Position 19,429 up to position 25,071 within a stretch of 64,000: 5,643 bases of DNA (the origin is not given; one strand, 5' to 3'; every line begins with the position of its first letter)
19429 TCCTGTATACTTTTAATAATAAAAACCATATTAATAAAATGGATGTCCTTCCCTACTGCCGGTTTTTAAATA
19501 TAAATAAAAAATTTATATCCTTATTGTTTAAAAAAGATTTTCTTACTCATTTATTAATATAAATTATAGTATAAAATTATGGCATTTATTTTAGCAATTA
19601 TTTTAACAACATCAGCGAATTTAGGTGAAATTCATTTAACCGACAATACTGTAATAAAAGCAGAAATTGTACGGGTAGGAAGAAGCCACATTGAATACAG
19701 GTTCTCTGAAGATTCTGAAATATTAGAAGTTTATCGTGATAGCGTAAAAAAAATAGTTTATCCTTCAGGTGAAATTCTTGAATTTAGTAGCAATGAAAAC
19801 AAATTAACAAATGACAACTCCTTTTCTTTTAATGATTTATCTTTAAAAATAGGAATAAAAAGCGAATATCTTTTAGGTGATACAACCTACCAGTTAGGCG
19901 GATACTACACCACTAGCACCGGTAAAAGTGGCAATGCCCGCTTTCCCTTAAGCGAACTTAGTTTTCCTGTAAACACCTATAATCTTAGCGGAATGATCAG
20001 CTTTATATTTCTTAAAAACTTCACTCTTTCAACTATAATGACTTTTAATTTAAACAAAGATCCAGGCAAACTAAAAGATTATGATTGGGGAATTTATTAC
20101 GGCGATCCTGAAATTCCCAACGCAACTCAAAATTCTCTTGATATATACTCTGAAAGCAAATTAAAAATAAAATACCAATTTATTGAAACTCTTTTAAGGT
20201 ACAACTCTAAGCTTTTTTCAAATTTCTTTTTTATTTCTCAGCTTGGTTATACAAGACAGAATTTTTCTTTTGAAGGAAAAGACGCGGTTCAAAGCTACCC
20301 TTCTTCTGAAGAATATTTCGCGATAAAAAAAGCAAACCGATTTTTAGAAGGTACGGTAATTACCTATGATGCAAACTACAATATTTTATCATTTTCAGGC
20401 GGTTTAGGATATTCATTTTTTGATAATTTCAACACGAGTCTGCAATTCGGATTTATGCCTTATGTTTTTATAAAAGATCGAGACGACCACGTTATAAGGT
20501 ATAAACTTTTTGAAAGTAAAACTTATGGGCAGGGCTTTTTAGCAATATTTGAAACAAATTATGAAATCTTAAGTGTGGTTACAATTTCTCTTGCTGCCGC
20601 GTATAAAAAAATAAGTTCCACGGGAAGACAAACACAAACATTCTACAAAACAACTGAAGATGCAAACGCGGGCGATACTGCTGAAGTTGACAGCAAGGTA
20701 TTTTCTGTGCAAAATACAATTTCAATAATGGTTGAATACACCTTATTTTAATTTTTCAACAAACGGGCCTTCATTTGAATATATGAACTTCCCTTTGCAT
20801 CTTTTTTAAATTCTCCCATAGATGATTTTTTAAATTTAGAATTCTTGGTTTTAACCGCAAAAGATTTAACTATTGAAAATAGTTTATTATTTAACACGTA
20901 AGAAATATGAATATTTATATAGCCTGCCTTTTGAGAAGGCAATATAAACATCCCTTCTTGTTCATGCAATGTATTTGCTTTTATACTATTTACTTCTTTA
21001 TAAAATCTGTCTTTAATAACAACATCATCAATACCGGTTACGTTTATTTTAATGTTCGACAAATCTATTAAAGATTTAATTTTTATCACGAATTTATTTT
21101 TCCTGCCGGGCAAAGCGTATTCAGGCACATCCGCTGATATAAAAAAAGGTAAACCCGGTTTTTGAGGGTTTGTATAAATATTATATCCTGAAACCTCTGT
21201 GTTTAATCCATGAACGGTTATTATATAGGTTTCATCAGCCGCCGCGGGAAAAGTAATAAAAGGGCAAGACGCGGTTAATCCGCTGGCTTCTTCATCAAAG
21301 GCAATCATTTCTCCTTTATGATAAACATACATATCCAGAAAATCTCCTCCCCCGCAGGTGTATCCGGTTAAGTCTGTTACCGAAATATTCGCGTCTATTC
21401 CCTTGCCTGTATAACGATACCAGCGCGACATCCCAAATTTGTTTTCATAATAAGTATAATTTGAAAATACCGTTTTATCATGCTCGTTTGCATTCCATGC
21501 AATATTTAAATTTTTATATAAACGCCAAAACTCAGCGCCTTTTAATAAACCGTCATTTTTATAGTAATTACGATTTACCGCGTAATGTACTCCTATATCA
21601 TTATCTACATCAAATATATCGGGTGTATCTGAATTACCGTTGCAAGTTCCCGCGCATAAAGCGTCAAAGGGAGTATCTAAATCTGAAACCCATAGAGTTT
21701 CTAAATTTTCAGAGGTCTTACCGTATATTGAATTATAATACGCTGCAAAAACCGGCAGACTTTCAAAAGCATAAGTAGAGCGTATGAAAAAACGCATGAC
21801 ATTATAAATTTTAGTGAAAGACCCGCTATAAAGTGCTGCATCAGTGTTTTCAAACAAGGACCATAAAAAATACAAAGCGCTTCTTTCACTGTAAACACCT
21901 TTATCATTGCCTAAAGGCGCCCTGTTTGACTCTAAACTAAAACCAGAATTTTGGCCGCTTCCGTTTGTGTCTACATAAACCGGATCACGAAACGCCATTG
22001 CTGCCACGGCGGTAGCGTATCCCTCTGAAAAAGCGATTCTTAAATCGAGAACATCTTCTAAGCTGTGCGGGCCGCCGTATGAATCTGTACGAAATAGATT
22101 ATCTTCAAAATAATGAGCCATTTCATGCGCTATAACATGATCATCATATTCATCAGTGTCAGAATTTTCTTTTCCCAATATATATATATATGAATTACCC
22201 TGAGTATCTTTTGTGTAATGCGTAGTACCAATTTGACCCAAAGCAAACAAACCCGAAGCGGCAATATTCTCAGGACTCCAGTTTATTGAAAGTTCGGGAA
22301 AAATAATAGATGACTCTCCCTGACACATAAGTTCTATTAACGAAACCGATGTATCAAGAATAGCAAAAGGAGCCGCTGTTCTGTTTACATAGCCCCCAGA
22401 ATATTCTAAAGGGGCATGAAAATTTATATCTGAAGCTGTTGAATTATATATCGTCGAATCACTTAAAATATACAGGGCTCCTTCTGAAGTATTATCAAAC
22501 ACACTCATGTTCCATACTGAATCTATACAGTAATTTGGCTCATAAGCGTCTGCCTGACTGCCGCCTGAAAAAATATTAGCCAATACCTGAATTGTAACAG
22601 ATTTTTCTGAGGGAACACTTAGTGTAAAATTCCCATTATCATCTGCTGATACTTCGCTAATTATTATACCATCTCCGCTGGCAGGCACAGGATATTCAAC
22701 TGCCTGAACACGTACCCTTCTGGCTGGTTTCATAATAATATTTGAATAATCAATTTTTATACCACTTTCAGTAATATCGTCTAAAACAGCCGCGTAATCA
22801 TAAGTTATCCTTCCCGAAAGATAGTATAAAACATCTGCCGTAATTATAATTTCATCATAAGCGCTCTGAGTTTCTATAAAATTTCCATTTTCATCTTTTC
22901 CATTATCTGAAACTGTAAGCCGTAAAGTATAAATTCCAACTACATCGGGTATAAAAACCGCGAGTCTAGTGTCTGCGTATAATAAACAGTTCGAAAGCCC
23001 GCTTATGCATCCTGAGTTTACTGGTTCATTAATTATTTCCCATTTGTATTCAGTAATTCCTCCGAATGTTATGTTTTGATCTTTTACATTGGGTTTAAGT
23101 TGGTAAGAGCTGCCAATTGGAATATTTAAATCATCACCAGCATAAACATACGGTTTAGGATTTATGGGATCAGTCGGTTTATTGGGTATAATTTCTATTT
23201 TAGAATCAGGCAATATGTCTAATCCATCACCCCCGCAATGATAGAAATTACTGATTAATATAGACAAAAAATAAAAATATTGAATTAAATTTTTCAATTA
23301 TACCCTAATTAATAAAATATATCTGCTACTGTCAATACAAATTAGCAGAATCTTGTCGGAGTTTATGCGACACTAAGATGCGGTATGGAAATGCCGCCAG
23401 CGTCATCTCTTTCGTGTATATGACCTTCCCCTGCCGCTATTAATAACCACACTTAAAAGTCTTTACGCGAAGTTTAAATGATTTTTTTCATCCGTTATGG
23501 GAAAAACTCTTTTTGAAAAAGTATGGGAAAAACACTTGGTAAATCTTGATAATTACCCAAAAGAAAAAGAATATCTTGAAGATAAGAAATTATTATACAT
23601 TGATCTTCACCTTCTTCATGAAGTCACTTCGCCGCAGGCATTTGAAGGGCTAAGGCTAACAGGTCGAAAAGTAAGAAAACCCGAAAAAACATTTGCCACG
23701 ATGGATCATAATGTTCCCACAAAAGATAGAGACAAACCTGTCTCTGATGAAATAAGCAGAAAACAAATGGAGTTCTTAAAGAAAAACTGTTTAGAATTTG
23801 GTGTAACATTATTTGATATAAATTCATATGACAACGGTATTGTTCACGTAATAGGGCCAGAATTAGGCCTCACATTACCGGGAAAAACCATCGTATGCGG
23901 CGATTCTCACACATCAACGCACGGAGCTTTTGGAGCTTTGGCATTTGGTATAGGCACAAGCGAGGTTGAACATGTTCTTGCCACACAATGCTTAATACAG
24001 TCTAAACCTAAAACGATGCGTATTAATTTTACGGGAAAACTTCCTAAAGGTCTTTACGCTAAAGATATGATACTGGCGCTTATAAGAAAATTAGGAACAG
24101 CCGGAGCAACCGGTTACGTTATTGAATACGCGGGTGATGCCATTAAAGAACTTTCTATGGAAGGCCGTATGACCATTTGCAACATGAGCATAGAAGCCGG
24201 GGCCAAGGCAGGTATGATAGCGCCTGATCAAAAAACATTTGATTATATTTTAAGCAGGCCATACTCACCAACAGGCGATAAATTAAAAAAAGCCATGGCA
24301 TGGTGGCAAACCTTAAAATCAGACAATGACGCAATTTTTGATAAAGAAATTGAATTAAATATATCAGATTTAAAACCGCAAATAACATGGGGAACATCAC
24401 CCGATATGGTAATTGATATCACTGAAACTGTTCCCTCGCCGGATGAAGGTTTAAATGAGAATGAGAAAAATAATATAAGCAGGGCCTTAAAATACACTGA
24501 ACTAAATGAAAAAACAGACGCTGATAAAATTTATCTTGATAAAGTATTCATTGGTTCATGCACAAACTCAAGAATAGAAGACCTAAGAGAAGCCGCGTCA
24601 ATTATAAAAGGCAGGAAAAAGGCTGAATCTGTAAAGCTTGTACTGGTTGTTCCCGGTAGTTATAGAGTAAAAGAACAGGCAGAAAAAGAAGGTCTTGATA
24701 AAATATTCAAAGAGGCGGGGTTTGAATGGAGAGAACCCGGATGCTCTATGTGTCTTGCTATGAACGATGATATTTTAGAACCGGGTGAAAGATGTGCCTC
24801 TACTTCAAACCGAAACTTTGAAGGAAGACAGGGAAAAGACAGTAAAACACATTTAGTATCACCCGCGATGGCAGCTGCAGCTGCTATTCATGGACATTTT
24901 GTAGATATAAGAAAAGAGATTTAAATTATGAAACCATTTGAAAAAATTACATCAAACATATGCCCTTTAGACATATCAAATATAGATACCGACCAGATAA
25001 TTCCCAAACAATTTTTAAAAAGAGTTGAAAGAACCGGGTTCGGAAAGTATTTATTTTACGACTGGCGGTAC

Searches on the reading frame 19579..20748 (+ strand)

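Call 50: search_protein_families(library=pfam, proteins=[window:19579-20748:+], max_evalue=0.00001)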
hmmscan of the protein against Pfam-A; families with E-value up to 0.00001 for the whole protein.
window:19579-20748:+ (390 aa): 1 family
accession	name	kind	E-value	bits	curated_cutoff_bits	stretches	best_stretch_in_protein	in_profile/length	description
PF01278.26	Omptin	-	8.7e-14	51.7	22.6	1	132-377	41-275/283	Omptin family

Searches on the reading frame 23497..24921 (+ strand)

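Call 50: search_protein_families(library=pfam, proteins=[window:23497-24921:+], max_evalue=0.00001)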
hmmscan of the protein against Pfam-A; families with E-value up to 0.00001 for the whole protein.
window:23497-24921:+ (475 aa): 1 family
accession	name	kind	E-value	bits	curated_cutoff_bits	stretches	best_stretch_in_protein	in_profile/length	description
PF00330.25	Aconitase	-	7.4e-181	602.6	28.7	1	7-466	1-463/463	Aconitase family (aconitate hydratase)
